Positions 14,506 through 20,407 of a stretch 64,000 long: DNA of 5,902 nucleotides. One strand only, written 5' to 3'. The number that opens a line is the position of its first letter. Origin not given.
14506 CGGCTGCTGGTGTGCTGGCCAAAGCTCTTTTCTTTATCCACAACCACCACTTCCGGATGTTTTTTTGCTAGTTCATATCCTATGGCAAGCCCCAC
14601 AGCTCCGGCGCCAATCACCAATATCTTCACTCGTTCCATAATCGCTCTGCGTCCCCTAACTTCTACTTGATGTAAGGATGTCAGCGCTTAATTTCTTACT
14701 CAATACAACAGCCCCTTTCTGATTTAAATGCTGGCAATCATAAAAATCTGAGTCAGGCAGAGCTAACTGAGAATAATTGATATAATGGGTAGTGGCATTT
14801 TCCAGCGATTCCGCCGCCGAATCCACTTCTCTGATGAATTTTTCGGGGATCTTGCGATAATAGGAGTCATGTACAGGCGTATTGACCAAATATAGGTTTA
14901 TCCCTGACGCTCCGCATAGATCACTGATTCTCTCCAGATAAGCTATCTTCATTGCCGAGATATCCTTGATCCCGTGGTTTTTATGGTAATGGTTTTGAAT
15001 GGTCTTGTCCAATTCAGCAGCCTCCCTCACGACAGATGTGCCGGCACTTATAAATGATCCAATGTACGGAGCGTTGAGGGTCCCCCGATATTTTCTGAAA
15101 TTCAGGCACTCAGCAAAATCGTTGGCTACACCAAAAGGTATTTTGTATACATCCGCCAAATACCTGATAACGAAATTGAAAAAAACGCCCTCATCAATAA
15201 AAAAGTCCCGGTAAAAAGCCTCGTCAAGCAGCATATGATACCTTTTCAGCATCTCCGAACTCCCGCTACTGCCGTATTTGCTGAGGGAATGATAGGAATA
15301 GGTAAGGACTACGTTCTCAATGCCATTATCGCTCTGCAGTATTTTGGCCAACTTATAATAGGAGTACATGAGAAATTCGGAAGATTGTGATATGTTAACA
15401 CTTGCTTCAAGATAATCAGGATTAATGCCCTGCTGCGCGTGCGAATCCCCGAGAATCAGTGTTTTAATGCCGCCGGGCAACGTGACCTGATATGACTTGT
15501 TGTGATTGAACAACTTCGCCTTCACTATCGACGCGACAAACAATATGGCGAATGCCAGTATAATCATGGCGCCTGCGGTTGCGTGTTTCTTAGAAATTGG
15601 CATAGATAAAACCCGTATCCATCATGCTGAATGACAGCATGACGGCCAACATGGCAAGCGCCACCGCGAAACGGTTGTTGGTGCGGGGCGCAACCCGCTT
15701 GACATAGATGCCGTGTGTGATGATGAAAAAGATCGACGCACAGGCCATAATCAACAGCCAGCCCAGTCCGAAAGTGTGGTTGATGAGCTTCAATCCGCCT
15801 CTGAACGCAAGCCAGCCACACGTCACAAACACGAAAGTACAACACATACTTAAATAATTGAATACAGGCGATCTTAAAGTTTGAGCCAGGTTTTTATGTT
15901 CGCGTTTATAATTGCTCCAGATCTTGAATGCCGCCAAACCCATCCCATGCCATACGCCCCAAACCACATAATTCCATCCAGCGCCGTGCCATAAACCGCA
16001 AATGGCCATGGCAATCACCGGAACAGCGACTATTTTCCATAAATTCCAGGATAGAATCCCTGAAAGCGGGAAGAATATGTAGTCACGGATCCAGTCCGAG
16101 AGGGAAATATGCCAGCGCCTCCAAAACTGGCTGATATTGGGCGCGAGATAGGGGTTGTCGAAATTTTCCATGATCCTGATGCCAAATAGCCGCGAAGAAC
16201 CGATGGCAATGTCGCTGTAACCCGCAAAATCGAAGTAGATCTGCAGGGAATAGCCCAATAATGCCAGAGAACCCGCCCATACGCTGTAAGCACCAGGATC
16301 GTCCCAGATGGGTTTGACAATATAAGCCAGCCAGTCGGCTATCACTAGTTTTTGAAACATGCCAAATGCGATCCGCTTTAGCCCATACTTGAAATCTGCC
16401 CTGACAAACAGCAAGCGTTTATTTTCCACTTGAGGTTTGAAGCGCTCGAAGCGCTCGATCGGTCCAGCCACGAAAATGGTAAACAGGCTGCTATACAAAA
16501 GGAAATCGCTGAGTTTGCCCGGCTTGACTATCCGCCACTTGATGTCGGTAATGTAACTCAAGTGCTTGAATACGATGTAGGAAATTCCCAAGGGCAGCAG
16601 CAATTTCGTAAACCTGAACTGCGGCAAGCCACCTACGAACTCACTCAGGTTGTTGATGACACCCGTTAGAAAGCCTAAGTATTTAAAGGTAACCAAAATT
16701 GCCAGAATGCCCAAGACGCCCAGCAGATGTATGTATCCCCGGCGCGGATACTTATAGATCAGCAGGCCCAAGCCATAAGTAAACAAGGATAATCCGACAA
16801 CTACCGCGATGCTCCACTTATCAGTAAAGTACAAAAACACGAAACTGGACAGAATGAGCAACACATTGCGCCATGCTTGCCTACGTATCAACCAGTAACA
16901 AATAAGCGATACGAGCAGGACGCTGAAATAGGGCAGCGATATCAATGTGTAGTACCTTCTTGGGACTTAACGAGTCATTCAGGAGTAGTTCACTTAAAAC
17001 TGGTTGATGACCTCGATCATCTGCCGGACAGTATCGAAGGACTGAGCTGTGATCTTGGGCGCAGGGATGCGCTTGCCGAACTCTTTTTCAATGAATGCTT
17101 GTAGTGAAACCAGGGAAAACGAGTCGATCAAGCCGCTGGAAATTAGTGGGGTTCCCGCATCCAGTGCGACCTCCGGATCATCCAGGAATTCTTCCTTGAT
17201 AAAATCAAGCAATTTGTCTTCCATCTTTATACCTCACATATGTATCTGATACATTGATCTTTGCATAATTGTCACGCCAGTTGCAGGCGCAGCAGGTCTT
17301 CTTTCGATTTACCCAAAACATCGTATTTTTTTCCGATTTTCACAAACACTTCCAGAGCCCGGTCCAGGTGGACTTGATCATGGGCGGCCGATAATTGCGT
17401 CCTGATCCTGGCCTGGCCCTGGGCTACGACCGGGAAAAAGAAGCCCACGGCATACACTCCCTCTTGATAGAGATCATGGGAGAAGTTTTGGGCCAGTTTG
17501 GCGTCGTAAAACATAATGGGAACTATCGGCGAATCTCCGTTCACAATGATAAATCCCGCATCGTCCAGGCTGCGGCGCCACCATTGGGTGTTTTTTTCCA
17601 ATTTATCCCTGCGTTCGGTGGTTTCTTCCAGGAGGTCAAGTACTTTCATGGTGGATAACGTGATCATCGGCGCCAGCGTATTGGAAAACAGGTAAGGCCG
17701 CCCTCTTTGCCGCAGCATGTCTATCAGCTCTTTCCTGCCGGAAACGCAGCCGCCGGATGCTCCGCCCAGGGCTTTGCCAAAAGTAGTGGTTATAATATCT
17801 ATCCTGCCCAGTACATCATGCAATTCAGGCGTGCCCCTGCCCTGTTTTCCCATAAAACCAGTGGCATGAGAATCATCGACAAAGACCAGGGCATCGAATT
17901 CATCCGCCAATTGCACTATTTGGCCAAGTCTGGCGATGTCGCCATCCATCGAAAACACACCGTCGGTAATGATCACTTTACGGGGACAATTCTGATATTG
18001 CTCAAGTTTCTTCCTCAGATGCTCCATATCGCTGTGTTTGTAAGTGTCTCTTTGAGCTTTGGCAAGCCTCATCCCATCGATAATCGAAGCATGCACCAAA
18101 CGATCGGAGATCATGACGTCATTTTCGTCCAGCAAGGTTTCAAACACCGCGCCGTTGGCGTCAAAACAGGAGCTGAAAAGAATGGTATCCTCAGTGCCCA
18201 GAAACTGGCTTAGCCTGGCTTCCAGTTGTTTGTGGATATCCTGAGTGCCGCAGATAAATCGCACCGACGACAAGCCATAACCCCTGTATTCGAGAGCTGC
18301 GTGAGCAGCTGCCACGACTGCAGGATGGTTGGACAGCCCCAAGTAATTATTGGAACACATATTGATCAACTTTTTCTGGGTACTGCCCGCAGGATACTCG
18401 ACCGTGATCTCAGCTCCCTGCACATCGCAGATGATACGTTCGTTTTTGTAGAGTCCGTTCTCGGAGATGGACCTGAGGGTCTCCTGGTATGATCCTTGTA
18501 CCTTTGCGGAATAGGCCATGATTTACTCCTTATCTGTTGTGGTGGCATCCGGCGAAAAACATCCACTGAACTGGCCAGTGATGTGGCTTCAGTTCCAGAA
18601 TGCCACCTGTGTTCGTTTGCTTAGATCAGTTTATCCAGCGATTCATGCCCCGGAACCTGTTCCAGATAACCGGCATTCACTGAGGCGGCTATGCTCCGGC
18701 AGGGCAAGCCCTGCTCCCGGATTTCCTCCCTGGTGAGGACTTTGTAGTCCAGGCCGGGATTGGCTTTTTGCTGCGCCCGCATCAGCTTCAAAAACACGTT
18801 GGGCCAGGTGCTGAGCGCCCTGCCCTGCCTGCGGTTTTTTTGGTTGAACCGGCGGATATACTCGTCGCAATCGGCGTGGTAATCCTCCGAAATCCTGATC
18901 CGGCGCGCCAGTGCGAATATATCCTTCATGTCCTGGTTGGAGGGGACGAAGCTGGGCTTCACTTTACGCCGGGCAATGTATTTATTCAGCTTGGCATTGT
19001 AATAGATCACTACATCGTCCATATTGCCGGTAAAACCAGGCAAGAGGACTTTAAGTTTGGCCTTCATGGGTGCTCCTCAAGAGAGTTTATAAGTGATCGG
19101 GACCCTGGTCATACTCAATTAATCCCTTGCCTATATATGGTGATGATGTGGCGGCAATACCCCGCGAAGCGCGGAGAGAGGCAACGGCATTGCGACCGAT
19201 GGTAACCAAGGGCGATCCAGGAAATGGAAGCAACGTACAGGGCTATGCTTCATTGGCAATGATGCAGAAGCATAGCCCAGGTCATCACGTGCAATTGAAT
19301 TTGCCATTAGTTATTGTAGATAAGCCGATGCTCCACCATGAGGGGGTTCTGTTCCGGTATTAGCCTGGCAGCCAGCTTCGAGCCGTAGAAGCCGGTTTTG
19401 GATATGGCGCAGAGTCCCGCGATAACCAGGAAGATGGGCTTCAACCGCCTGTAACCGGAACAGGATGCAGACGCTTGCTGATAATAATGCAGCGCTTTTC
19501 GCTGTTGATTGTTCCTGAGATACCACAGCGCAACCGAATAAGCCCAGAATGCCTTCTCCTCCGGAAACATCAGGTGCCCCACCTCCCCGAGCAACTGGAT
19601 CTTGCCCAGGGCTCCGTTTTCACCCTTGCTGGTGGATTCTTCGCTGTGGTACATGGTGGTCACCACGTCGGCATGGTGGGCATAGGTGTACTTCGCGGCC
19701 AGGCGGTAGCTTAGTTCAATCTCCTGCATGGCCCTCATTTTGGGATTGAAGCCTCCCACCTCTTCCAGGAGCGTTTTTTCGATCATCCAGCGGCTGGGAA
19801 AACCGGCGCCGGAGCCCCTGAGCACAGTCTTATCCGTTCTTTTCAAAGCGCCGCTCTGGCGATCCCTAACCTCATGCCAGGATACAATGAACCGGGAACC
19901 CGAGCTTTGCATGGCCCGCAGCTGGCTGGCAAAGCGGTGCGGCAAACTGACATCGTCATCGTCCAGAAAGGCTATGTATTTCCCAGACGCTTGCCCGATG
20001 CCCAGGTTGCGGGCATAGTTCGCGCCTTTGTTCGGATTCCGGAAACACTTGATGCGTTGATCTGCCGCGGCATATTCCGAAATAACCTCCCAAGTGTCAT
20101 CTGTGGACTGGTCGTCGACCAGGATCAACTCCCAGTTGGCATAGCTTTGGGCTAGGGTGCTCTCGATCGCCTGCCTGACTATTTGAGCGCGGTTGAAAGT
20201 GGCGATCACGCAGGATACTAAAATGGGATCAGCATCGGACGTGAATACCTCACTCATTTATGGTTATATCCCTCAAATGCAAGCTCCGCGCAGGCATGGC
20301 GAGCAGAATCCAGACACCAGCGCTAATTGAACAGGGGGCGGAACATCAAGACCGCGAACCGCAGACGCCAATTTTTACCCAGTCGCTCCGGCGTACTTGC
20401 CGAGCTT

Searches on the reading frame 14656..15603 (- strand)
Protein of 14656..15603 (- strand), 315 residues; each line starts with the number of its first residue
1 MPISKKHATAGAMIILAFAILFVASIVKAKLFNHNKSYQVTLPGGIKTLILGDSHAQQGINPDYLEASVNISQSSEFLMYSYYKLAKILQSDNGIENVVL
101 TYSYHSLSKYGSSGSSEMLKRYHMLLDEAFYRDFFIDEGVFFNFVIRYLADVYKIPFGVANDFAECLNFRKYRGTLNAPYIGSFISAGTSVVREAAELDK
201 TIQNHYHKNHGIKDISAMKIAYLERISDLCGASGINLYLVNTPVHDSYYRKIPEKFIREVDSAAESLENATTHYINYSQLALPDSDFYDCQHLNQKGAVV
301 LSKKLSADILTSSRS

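Call 7: search_protein_families(library=pfam, proteins=[window:14656-15603:-], max_evalue=0.001)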
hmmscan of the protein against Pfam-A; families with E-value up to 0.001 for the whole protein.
window:14656-15603:- (315 aa): 1 family
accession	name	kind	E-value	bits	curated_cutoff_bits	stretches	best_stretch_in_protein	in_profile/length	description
PF07611.17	DUF1574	-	0.00029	20.7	29.1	1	49-291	66-324/342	Protein of unknown function (DUF1574)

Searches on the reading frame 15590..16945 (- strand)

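Call 7: search_protein_families(library=pfam, proteins=[window:15590-16945:-], max_evalue=0.001)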
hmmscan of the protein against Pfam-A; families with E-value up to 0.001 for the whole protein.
window:15590-16945:- (451 aa): 1 family
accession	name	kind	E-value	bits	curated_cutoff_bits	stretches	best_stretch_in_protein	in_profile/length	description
PF03062.24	MBOAT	-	2.7e-25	89.8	27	1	141-363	77-317/337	MBOAT, membrane-bound O-acyltransferase family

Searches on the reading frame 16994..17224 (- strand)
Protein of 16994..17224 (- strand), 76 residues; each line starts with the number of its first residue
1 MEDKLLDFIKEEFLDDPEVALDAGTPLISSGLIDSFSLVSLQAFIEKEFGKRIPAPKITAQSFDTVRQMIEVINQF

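Call 57: search_protein_families(library=pfam, proteins=[window:16994-17224:-], max_evalue=0.01)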
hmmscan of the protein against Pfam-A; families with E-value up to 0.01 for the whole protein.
window:16994-17224:- (76 aa): 2 families
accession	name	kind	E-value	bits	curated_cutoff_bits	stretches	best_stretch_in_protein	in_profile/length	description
PF00550.31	PP-binding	-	2.1e-05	25.1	20.8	1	12-72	9-66/67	Phosphopantetheine attachment site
PF23297.2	ACP_SdgA_C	-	0.0028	18.2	27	1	2-74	12-80/95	Highly reducing polyketide synthase sdgA, C-terminal ACP domain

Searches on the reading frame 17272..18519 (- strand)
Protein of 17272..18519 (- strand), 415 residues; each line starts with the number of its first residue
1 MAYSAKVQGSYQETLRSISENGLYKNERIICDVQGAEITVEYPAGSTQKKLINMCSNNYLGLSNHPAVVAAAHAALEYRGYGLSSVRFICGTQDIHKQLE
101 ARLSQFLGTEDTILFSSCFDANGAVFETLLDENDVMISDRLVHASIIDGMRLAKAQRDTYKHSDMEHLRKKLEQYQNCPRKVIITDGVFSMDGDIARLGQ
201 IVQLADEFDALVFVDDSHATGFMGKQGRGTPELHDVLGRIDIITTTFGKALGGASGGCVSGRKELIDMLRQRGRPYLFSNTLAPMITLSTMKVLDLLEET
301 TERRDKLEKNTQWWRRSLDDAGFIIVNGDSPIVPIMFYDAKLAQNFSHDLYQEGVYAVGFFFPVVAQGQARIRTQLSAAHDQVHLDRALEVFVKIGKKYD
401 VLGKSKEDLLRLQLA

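Call 7: search_protein_families(library=pfam, proteins=[window:17272-18519:-], max_evalue=0.001)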
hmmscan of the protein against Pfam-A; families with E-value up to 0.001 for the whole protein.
window:17272-18519:- (415 aa): 2 families
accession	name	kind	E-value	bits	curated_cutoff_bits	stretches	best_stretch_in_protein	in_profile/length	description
PF00155.27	Aminotran_1_2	-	1.4e-60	205.8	19.7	1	50-391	2-360/361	Aminotransferase class I and II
PF00464.25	SHMT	-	0.00017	20.8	27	1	161-274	154-256/399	Serine hydroxymethyltransferase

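Call 39: search_protein_families(library=ncbifam, proteins=[window:17272-18519:-], max_evalue=0.00001)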
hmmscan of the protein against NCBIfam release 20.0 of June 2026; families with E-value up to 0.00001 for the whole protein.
window:17272-18519:- (415 aa): 13 families
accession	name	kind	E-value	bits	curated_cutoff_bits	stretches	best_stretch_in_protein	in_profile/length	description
NF005394.0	PRK06939.1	equivalog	5.6e-175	581.8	460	1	6-401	4-396/397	glycine C-acetyltransferase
TIGR01822.1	2am3keto_CoA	equivalog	6.3e-170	565.3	493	1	10-402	4-393/393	glycine C-acetyltransferase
TIGR01825.1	gly_Cac_T_rel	subfamily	1.7e-124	415.4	535.4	1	12-402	2-385/385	BioF/Kbl family PLP-dependent acyltransferase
TIGR00858.1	bioF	equivalog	1.8e-108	362.6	426.45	1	48-391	20-363/365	8-amino-7-oxononanoate synthase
NF047600.1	SerpalmtaseCFB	equivalog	8e-97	324.4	640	1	14-400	14-393/395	serine palmitoyltransferase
NF047599.1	SerpalmtaseBetaP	equivalog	4.8e-84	282.3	500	1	44-398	38-392/394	serine palmitoyltransferase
TIGR01821.1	5aminolev_synth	equivalog_domain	8.9e-82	275.1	338.55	1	13-399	9-397/402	5-aminolevulinate synthase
NF047603.1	SerpalmtaseAlphaP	equivalog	2.1e-64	217.7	670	1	49-400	45-397/399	serine palmitoyltransferase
NF005526.0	PRK07179.1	equivalog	2.9e-59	200.7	428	1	48-400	53-400/407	alpha-hydroxyketone-type quorum-sensing autoinducer synthase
NF005697.0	PRK07505.1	subfamily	9.4e-50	169.4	342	1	44-397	43-400/405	hypothetical protein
NF004608.1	PRK05937.1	equivalog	1.1e-31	109.9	399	1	51-322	4-283/366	8-amino-7-oxononanoate synthase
NF000586.1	PRK00011.1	subfamily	2.1e-10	40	335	1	116-329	85-301/404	serine hydroxymethyltransferase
NF002877.0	PRK03317.1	equivalog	6.6e-06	25.1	409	0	164-355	153-335/374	histidinol-phosphate transaminase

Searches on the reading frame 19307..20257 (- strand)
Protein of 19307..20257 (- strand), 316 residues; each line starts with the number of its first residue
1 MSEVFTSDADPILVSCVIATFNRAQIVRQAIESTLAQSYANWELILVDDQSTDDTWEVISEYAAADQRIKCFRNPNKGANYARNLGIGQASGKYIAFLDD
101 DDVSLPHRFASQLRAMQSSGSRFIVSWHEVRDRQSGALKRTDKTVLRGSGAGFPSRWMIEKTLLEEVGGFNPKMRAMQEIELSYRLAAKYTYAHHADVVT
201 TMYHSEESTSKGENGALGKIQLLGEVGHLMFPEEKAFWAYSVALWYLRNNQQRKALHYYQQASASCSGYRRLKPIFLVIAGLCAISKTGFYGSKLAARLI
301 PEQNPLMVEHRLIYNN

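Call 7: search_protein_families(library=pfam, proteins=[window:19307-20257:-], max_evalue=0.001)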
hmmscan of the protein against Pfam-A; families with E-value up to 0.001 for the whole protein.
window:19307-20257:- (316 aa): 3 families
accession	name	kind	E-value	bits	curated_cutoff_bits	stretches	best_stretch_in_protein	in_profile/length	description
PF00535.33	Glycos_transf_2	-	5.7e-34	117.9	23.3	1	15-143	1-130/168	Glycosyl transferase family 2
PF10111.15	Glyco_tranf_2_2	-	8.6e-14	52.1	27.3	1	27-191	15-204/276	Glycosyltransferase like family 2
PF13641.12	Glyco_tranf_2_3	-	2.3e-13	51.1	27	1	14-134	3-129/230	Glycosyltransferase like family 2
